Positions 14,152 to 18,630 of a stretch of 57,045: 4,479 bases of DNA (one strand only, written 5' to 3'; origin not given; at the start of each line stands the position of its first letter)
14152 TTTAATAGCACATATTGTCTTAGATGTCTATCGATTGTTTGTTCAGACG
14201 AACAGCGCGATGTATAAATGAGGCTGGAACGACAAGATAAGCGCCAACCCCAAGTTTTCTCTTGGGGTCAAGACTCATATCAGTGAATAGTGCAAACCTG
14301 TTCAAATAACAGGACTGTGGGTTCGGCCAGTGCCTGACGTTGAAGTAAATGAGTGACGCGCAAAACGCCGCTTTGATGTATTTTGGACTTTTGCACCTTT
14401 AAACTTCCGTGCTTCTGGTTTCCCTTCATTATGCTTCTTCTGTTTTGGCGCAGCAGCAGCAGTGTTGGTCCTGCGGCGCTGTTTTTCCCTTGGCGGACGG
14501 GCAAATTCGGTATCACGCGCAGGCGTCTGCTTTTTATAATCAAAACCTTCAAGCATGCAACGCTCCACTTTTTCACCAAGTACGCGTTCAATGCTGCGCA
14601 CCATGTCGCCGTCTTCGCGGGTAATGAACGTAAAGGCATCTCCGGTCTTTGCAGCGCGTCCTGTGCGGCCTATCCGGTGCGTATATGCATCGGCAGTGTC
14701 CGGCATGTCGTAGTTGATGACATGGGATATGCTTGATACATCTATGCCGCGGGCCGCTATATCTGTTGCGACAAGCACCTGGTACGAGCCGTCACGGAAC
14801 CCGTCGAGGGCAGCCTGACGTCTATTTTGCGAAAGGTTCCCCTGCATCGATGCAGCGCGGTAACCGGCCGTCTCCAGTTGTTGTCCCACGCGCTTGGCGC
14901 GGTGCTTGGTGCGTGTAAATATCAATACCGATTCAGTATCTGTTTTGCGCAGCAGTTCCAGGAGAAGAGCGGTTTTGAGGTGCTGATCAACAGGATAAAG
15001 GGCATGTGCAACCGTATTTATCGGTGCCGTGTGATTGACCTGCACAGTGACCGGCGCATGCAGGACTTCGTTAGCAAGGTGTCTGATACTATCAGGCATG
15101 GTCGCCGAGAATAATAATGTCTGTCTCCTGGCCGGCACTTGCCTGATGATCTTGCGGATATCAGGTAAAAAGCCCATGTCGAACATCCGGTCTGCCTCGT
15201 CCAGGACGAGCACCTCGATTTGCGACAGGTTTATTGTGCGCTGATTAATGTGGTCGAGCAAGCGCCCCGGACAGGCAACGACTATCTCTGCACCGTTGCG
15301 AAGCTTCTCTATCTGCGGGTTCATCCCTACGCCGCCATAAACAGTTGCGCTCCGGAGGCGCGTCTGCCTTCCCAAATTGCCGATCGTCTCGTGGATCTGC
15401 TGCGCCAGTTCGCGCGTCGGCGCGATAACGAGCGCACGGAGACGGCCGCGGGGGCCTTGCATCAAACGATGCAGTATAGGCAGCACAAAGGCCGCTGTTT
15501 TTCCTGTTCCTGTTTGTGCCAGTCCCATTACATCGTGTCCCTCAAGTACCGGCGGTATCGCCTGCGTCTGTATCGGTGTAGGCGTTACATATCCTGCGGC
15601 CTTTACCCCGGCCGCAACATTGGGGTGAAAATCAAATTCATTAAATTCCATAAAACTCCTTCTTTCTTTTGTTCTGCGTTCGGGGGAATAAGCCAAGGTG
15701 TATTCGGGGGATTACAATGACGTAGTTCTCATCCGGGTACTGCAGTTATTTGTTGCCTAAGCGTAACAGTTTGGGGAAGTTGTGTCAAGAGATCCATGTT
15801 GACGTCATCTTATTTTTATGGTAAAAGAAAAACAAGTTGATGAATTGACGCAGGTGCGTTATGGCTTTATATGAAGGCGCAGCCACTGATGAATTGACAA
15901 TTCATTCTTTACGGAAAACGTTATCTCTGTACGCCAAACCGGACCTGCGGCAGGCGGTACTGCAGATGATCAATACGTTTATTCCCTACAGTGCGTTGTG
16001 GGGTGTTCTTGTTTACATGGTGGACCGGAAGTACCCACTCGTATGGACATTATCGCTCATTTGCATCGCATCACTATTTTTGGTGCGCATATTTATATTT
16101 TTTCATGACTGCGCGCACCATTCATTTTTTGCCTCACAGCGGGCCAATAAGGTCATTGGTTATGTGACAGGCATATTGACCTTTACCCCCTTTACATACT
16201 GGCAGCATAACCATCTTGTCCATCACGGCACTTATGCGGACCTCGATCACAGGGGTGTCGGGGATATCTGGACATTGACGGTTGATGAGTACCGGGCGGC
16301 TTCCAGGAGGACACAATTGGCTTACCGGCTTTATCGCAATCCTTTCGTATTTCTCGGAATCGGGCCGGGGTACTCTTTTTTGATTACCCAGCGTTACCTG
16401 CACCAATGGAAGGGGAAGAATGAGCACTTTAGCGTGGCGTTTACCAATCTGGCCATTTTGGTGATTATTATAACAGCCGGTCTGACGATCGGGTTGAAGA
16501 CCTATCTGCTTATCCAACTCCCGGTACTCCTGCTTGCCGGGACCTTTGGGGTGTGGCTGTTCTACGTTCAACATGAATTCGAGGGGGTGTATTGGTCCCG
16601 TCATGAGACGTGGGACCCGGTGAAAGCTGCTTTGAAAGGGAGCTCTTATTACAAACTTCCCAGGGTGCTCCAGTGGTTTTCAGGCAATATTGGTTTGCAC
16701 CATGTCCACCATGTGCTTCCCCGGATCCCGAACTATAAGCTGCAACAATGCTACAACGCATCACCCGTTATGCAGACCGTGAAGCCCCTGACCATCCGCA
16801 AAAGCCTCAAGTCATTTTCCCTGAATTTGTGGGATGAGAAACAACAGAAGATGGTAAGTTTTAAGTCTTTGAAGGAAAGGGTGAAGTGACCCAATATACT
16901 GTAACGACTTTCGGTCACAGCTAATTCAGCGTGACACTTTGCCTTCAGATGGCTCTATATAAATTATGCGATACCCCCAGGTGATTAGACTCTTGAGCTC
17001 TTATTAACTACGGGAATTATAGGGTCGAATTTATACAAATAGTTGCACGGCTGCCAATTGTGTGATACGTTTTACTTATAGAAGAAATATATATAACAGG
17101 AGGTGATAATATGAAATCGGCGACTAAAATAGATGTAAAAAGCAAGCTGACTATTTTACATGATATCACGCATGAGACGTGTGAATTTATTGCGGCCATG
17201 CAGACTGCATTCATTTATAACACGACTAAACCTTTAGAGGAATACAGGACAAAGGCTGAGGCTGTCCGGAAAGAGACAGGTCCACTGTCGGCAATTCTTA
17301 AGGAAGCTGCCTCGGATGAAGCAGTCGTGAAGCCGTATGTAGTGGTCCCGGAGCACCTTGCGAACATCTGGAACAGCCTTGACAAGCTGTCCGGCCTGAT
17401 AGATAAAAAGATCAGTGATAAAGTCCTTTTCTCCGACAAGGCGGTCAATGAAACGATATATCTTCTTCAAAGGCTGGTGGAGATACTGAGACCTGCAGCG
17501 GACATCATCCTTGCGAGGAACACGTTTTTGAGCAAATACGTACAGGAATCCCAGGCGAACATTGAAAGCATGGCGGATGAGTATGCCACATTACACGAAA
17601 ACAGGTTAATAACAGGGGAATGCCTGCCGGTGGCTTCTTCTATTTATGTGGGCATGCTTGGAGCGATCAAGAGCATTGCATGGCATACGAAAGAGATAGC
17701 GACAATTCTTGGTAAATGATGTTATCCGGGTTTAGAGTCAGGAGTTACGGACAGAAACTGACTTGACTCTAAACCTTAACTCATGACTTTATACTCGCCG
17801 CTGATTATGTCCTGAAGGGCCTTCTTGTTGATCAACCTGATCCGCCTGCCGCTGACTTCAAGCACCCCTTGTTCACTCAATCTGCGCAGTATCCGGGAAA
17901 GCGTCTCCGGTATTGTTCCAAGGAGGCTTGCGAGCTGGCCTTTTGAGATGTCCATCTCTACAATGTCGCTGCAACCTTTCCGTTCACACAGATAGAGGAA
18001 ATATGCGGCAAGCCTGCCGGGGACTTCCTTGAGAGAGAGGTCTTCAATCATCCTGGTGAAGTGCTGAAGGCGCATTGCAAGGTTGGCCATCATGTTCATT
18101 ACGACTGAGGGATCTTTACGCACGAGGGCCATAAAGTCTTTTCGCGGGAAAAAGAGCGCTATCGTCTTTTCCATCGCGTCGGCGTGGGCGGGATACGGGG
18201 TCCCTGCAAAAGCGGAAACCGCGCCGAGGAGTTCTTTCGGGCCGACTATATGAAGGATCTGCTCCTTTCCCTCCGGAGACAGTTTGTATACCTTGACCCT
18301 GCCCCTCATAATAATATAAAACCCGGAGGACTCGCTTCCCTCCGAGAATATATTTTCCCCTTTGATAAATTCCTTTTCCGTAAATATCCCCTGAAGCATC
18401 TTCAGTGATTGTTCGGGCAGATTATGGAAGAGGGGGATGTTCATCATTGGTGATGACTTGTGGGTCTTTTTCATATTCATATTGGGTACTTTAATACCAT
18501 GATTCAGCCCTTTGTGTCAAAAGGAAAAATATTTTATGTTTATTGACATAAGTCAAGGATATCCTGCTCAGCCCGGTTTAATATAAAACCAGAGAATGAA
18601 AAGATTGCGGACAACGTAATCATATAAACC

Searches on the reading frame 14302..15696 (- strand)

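Call 22: search_protein_families(library=ncbifam, proteins=[window:14302-15696:-], max_evalue=0.00001)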
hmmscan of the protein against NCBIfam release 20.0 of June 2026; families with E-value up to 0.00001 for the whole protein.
window:14302-15696:- (464 aa): 30 families (the best 25 are shown)
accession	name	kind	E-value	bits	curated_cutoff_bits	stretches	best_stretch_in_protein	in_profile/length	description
NF007882.0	PRK10590.1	equivalog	3.1e-129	431.9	743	1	16-444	1-434/456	ATP-dependent RNA helicase RhlE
NF053631.1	RNA_helic_CshA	equivalog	6e-128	427.4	646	1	18-381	1-364/434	degradosome RNA helicase CshA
NF053710.1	RNA_heli_RhlE2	exception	3.1e-127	425.6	925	1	23-444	8-438/635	RNA helicase RhlE2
NF008394.0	PRK11192.1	equivalog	4.6e-118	394.8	507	1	16-444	3-429/441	ATP-dependent RNA helicase SrmB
NF008744.0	PRK11776.1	equivalog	1.9e-117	392.6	524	1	16-393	4-381/460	ATP-dependent RNA helicase DbpA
NF053711.1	RNA_heli_RhlE1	exception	3.8e-117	391.7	750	1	26-415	11-407/434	RNA helicase RhlE1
NF053636.1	DDHlcsCsdAPsy1082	equivalog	1.1e-106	357.4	890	1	17-449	4-436/512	DEAD/DEAH box helicase CsdA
NF002340.1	PRK01297.1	equivalog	1.7e-101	339.7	564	1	17-377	2-372/372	ATP-dependent RNA helicase RhlB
NF003419.0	PRK04837.1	equivalog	5.6e-98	328.4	588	1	16-416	9-417/424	ATP-dependent RNA helicase RhlB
NF008642.0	PRK11634.1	equivalog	3.1e-96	323.2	989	1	18-373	8-364/628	DEAD/DEAH family ATP-dependent RNA helicase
NF003390.0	PRK04537.1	equivalog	7.4e-93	312.5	732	1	16-361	9-364/572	ATP-dependent RNA helicase RhlB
NF010337.0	PRK13766.1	equivalog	1.9e-26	92.4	610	2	243-431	355-553/781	Hef nuclease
TIGR01389.1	recQ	equivalog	7.5e-26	90.7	640.2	1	34-367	9-337/591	DNA helicase RecQ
TIGR03817.1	DECH_helic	hypoth_equivalog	6.6e-19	67.6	874.1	2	23-234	21-237/742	helicase/secretion neighborhood putative DEAH-box helicase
TIGR04121.1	DEXH_lig_assoc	equivalog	4.3e-18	64.4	850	1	38-351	13-349/804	ligase-associated DNA damage response DEXH box helicase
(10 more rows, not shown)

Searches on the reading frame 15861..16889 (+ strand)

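Call 55: search_protein_families(library=pfam, proteins=[window:15861-16889:+], max_evalue=0.00001)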
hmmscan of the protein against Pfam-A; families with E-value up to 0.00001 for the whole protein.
window:15861-16889:+ (342 aa): 1 family
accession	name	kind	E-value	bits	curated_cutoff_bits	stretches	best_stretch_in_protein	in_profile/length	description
PF00487.30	FA_desaturase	-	1.9e-28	100.3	29.7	1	60-299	4-236/253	Fatty acid desaturase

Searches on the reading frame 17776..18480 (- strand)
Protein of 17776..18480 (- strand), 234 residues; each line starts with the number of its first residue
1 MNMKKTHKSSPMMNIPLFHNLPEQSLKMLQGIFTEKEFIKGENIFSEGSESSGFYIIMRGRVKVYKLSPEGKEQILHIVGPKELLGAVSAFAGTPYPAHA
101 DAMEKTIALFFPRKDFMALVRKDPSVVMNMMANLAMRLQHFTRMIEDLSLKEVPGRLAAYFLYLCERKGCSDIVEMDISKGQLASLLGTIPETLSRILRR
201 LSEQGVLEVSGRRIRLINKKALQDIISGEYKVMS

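Call 55: search_protein_families(library=pfam, proteins=[window:17776-18480:-], max_evalue=0.00001)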
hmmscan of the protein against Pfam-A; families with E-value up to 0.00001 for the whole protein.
window:17776-18480:- (234 aa): 2 families
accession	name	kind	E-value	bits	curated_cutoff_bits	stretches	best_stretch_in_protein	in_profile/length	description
PF00027.35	cNMP_binding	-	4.7e-22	78.2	27.5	1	36-123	2-89/89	Cyclic nucleotide-binding domain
PF13545.12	HTH_Crp_2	-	1.1e-17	64.1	27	1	155-225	1-70/70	Crp-like helix-turn-helix domain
